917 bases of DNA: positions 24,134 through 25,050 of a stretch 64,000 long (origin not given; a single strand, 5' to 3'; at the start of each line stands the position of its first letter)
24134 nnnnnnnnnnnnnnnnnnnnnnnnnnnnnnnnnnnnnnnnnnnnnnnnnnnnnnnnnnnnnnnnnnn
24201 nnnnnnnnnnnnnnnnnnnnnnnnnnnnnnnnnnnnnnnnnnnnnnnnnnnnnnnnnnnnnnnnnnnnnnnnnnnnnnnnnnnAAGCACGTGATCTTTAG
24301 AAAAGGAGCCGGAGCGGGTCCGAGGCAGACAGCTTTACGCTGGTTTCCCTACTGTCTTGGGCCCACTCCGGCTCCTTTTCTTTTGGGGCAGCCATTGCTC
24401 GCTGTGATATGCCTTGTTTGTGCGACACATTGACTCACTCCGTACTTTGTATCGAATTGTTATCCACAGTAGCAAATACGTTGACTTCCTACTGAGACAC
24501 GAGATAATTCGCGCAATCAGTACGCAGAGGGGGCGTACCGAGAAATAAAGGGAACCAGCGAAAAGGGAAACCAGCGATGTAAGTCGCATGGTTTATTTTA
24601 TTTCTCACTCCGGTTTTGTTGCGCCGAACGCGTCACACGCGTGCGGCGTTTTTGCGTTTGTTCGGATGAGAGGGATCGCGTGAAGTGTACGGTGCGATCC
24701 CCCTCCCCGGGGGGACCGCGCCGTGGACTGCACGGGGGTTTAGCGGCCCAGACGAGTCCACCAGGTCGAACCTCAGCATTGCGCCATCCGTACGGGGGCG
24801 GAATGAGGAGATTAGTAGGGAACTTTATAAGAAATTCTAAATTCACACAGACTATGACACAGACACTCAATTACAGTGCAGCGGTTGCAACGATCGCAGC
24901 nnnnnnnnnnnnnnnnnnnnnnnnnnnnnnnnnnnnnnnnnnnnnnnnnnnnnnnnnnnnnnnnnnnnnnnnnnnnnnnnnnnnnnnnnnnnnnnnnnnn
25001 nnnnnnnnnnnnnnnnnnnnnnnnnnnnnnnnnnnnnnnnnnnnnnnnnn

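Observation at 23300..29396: Operon-like block of four exported proteins sharing a repeated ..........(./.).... motif and peptidoglycan-binding-like C-termini: candidate new cell-surface protein family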

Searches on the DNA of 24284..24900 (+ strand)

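Call 83: search_rna_families(source=window, start=24284, end=24900, threshold=evalue, max_evalue=10, show_alignments=2)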
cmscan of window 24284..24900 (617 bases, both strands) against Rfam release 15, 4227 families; matches with E-value up to 10: 17.
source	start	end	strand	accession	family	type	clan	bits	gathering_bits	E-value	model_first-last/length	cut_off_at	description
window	24303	24377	+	RF03373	mir-3170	Gene; miRNA;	-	32.4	98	5.8e-05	1-77/77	no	mir-3170 microRNA precursor family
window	24299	24381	+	RF00974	mir-607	Gene; miRNA;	-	31.7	94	0.00069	14-78/91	no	mir-607 microRNA precursor family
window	24291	24390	+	RF03846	mir-4861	Gene; miRNA;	-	25.7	100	0.0051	1-94/94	no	mir-4861 microRNA precursor family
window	24299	24382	+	RF04083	MIR528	Gene; miRNA;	-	25.5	62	0.0074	1-89/89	no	MIR528 microRNA precursor family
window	24298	24385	+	RF00772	mir-328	Gene; miRNA;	-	21.9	70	0.33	1-75/75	no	mir-328 microRNA precursor family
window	24298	24382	+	RF04102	MIR6457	Gene; miRNA;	-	21.3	140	0.12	1-177/177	no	MIR6457 microRNA precursor family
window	24297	24383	-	RF03379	mir-4667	Gene; miRNA;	-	20.5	68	0.55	1-93/93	no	mir-4667 microRNA precursor family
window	24297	24383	+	RF03525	mir-1343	Gene; miRNA;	-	20.3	51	1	1-82/82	no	mir-1343 microRNA precursor family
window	24286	24386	+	RF02006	mir-1253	Gene; miRNA;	-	19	103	0.56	1-94/94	no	mir-1253 microRNA precursor family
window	24303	24377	+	RF03468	mir-2830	Gene; miRNA;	-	18.6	70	0.66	1-76/76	no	mir-2830 microRNA precursor family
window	24300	24380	+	RF03946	mir-3132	Gene; miRNA;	-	18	84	2.9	1-75/75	no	mir-3132 microRNA precursor family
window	24301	24379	+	RF00897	mir-675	Gene; miRNA;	-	17.6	86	6.2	1-73/73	no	mir-675 microRNA precursor family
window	24299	24382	+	RF00802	mir-207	Gene; miRNA;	-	17.5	88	2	1-78/78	no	mir-207 microRNA precursor family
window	24477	24655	+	RF01395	isrL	Gene; sRNA;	-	16.6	35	0.017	1-345/345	no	isrL Hfq binding RNA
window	24679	24734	+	RF03960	mir-6644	Gene; miRNA;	-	16.2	82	2.1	1-67/67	no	mir-6644 microRNA precursor family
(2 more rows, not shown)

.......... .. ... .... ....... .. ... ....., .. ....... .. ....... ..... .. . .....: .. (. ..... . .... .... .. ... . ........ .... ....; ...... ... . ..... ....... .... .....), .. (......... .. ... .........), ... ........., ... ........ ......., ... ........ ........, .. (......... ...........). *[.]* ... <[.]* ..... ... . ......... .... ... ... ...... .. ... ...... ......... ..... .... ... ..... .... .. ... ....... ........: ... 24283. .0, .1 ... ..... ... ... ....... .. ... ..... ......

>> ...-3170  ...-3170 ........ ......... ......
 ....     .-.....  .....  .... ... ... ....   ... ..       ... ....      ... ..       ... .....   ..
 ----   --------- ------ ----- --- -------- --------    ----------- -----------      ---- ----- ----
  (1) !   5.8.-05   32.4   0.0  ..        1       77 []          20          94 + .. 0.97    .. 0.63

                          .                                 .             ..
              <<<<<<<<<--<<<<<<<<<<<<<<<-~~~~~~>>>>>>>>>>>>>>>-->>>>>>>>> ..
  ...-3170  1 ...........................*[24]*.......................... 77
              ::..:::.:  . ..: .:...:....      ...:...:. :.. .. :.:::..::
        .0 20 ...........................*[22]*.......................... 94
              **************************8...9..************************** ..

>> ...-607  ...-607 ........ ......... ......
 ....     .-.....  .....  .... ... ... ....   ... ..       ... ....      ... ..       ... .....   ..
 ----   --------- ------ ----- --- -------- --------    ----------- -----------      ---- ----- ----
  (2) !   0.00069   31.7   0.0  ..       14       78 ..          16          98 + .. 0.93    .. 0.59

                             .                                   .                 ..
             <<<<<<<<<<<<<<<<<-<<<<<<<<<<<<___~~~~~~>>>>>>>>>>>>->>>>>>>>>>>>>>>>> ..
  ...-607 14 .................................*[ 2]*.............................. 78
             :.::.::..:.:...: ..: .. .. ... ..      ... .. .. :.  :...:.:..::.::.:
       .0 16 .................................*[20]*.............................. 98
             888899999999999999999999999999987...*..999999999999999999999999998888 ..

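Call 89: build_rna_model(alignment_id=A10)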
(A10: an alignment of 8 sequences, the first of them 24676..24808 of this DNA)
Model R1 built from alignment A10 (8 sequences, 155 columns); structure: RNAalifold consensus.
model positions 133; base pairs 33; branch points 1; effective number of sequences 1.67; information 0.59 bits per position. Calibrated on 0.2 Mb of random sequence (short: E-values are rough).
structure used (alignment columns):
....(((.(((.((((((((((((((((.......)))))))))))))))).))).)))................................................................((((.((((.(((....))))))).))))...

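Call 90: search_with_rna_model(model_id=R1, sources=[window, L002, L003, L004, L005, L006, L007, L008, L009, L010, L011, L012, L013, L014, L015, L016, L017, L018, L019, L020, L021, L022, L023, L025, L026, L027, L028, L029, L030, L031, L032, L033, L034, L035, L037, L039, L040, L041, L044, L045, L046, L047, L048, L049, L050, L051, L052, L054, L055, L056, L057], max_evalue=1, make_alignment=true)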
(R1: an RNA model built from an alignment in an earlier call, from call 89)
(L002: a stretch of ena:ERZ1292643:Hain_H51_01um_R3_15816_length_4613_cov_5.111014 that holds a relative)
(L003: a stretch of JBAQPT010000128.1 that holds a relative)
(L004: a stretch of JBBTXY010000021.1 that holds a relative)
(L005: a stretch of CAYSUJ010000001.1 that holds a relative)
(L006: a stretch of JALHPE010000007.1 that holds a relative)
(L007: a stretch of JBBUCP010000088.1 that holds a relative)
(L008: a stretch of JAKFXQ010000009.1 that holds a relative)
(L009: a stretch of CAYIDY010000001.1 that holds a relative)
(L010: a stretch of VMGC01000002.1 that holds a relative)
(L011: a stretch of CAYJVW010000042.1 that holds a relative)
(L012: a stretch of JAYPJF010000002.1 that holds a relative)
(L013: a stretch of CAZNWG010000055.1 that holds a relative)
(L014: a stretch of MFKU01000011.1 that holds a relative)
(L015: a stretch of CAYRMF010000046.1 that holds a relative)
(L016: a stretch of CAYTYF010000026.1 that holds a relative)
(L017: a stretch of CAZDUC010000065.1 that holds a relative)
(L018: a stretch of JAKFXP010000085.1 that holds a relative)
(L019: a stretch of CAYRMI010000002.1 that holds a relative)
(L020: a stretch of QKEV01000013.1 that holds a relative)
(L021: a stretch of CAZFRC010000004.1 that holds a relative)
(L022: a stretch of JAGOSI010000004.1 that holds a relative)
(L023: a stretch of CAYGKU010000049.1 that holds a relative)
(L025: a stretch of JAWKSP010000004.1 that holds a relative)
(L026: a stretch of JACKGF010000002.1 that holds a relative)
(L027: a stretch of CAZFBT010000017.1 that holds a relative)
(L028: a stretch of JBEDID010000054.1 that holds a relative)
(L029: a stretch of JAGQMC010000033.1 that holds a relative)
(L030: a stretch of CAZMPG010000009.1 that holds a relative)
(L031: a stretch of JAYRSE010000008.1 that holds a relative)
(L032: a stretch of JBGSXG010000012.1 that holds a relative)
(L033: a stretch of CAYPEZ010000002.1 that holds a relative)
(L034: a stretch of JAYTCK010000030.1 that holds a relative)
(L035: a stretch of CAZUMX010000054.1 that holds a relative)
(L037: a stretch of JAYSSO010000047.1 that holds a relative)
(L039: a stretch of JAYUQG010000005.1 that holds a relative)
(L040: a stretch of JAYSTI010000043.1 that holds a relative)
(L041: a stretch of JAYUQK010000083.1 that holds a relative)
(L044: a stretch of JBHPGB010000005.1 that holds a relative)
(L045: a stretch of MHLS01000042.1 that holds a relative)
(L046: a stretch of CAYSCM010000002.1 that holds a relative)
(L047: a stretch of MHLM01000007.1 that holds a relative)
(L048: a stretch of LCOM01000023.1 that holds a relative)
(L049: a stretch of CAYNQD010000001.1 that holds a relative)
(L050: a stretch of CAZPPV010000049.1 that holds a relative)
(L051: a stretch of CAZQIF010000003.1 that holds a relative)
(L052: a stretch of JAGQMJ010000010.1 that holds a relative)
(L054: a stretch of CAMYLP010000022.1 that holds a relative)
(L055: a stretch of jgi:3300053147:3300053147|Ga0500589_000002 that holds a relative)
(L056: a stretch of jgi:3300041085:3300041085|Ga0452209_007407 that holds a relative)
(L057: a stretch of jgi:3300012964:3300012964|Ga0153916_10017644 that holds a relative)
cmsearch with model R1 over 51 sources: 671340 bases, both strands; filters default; matches with E-value up to 1: 21.
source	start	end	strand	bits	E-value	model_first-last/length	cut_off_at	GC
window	24678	24808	+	132.3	2.1e-29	1-133/133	no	0.69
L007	5604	5736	+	128.5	1.7e-28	1-133/133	no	0.59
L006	5620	5751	+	126.7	4.6e-28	1-133/133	no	0.61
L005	5652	5783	+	125.1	1.1e-27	1-133/133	no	0.64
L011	285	417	+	117.7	6.6e-26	1-133/133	no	0.56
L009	5886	6030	+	110.7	3.2e-24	1-133/133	no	0.58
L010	5379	5492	+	100.7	8.2e-22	1-133/133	no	0.53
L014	4804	4917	+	98.3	3e-21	1-133/133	no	0.6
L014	4743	4861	-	43.7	4.2e-08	1-133/133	no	0.57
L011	239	343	-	43.5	4.7e-08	1-133/133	no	0.47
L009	5869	5941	-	40.3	2.7e-07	1-133/133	no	0.67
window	24614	24735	-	39.3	4.7e-07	1-133/133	no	0.65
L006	5595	5675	-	37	1.7e-06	1-133/133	no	0.56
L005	5627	5707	-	35.7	3.5e-06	1-133/133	no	0.6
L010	5351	5437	-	35.5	3.9e-06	1-133/133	no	0.47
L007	5543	5658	-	34.4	7e-06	1-133/133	no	0.55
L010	5458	5565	-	19.3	0.03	1-133/133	no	0.41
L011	386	422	-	17.6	0.078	94-130/133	no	0.57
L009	5996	6089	-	16.7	0.13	1-133/133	no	0.36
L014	4886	4922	-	14.1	0.55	94-130/133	no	0.59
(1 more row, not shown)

Alignment A11: 21 matches aligned to the model, 185 columns, each read 5' to 3' on its own strand. Consensus structure (alignment columns), stored with it:
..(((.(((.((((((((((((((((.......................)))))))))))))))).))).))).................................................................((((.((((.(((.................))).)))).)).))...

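Call 92: search_with_rna_model(model_id=R1, sources=[L058, L059, L060, L061, L062, L063, L064, L065, L066, L067, L068, L069, L070, L071, L072, L073, L074, L075, L076, L077, L078, L079, L080, L081, L082, L083, L084, L085, L086, L087, L088, L089, L090, L091, L092, L093, L094, L095, L096, L097, L098, L099, L100, L101, L102, L103, L104, L105, L106, L107, L108, L109, L110, L111, L112, L113, L114, L115, L116, L117, L118, L119, L120, L121, L122, L123, L124, L125, L126, L127, L128, L129, L130, L131, L132, L133, L134, L135, L136, L137], max_evalue=0.001, make_alignment=true)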
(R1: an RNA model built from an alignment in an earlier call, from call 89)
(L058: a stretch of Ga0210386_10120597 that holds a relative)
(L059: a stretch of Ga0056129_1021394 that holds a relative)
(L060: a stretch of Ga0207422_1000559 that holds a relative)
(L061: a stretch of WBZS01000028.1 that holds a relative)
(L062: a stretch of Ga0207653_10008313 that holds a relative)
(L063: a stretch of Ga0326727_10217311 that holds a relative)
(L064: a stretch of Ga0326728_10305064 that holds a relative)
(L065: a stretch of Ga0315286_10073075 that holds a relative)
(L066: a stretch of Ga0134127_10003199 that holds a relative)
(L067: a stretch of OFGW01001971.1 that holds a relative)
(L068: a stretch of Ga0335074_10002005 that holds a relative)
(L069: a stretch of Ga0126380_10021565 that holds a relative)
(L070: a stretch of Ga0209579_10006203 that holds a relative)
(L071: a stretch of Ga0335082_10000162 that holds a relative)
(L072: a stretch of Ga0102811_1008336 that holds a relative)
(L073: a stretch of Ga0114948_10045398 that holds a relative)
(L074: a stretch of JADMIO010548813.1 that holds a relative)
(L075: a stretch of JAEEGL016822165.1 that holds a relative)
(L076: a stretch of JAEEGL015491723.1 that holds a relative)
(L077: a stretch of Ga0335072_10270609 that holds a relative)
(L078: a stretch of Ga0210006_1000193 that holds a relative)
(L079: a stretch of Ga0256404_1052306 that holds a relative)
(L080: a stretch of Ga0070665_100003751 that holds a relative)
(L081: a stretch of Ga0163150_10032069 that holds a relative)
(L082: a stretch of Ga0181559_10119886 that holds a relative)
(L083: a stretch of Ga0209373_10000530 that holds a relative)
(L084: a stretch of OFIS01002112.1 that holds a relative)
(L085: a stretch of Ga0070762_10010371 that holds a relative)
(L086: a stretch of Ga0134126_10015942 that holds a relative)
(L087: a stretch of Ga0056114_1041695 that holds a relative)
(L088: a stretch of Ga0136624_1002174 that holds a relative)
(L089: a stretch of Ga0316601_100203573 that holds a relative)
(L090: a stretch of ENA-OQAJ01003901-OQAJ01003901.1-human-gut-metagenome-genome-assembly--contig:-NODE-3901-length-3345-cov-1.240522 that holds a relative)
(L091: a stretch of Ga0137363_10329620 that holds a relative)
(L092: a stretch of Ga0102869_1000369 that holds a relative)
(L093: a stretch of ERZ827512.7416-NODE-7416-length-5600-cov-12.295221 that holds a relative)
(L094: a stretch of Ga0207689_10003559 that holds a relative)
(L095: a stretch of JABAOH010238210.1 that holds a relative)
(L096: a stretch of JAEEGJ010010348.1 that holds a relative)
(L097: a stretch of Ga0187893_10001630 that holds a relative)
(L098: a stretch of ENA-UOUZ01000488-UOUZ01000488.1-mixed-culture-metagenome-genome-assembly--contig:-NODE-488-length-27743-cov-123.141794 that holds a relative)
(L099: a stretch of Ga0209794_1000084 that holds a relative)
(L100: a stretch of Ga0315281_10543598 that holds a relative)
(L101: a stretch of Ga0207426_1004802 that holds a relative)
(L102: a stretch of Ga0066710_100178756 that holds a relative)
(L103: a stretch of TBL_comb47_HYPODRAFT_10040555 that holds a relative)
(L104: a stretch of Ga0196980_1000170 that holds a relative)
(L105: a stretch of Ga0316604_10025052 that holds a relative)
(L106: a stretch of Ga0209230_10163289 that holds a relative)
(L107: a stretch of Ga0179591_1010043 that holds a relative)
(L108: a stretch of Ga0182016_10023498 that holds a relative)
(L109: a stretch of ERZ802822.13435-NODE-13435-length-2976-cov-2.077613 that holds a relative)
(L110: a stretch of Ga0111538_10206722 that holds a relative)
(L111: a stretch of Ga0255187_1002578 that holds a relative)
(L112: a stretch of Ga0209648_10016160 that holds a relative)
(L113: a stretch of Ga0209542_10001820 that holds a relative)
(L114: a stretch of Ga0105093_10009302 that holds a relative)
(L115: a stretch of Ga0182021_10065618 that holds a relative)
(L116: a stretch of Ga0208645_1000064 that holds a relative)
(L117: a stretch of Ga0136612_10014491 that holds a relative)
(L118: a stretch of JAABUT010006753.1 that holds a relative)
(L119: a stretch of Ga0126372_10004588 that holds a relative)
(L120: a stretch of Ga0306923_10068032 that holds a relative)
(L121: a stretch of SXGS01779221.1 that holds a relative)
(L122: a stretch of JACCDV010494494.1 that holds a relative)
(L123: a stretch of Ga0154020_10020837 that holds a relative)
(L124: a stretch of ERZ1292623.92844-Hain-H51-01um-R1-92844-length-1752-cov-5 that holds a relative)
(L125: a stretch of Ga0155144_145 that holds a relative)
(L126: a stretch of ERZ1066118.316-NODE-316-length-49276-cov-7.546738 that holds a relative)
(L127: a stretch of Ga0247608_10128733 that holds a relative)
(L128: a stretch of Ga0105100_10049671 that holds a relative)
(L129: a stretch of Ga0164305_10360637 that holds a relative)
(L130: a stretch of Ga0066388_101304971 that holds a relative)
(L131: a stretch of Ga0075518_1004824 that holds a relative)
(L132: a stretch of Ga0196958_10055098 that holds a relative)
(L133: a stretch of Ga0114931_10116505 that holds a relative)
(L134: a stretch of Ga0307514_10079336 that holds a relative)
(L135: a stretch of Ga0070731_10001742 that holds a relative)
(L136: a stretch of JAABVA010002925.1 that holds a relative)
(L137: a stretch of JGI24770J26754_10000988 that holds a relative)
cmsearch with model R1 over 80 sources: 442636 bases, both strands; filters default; matches with E-value up to 0.001: 16.
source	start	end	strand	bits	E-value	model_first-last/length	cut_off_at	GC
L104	151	283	+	123.7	1.6e-27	1-133/133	no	0.61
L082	1239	1370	+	122.7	2.8e-27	1-133/133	no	0.62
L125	671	799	+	119.3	1.9e-26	1-133/133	no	0.63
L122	4647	4781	+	118.9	2.3e-26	1-133/133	no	0.59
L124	640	775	+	114.6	2.5e-25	1-133/133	no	0.62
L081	1297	1430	-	113.3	5.1e-25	1-133/133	no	0.6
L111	912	1043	+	108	9.6e-24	1-133/133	no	0.64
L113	5423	5536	-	98.3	2e-21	1-133/133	no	0.6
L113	5479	5597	+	43.7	2.8e-08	1-133/133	no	0.57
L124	621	695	-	42.3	6e-08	1-133/133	no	0.6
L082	1215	1294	-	39.2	3.3e-07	1-133/133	no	0.59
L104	124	206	-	37.9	6.6e-07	1-133/133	no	0.66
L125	644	726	-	37.2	9.7e-07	1-133/133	no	0.66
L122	4631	4701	-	36.8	1.2e-06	1-133/133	no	0.65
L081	1375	1454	+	35.6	2.4e-06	1-133/133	no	0.64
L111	884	966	-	32.3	1.5e-05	1-133/133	no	0.64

Alignment A12: 16 matches aligned to the model, 166 columns, each read 5' to 3' on its own strand. Consensus structure (alignment columns), stored with it:
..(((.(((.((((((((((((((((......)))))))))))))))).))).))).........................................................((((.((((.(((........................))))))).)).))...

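Call 94: search_with_rna_model(model_id=R1, sources=[window, L005, L006, L007, L009, L010, L011, L014, L104, L082, L125, L122, L124, L081, L111, L113], max_evalue=1e-15, make_alignment=true)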
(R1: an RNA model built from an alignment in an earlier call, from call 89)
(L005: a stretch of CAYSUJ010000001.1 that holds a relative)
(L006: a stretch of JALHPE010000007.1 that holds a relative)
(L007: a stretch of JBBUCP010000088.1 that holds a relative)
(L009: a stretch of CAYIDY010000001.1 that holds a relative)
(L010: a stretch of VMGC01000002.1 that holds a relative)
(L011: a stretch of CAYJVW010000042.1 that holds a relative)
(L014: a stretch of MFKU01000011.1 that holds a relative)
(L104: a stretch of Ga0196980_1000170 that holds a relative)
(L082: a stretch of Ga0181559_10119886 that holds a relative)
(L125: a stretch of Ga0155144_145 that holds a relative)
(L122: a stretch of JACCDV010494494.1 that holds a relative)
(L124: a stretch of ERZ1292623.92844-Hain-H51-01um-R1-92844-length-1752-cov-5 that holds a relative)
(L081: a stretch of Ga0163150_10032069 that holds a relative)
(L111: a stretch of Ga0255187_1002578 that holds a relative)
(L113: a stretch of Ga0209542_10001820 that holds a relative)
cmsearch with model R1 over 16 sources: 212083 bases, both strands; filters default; matches with E-value up to 1e-15: 16.
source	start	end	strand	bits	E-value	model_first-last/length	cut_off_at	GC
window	24678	24808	+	132.3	6.7e-30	1-133/133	no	0.69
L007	5604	5736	+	128.5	5.5e-29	1-133/133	no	0.59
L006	5620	5751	+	126.7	1.5e-28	1-133/133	no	0.61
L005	5652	5783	+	125.1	3.6e-28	1-133/133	no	0.64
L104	151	283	+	123.7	7.5e-28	1-133/133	no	0.61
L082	1239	1370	+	122.7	1.4e-27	1-133/133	no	0.62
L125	671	799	+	119.3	8.9e-27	1-133/133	no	0.63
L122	4647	4781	+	118.9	1.1e-26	1-133/133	no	0.59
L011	285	417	+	117.7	2.1e-26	1-133/133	no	0.56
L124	640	775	+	114.6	1.2e-25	1-133/133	no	0.62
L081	1297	1430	-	113.3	2.4e-25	1-133/133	no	0.6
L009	5886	6030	+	110.7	1e-24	1-133/133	no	0.58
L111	912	1043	+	108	4.6e-24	1-133/133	no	0.64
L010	5379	5492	+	100.7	2.6e-22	1-133/133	no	0.53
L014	4804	4917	+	98.3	9.6e-22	1-133/133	no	0.6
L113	5423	5536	-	98.3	9.6e-22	1-133/133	no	0.6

Alignment A13: 16 matches aligned to the model, 153 columns, each read 5' to 3' on its own strand. Consensus structure (alignment columns), stored with it:
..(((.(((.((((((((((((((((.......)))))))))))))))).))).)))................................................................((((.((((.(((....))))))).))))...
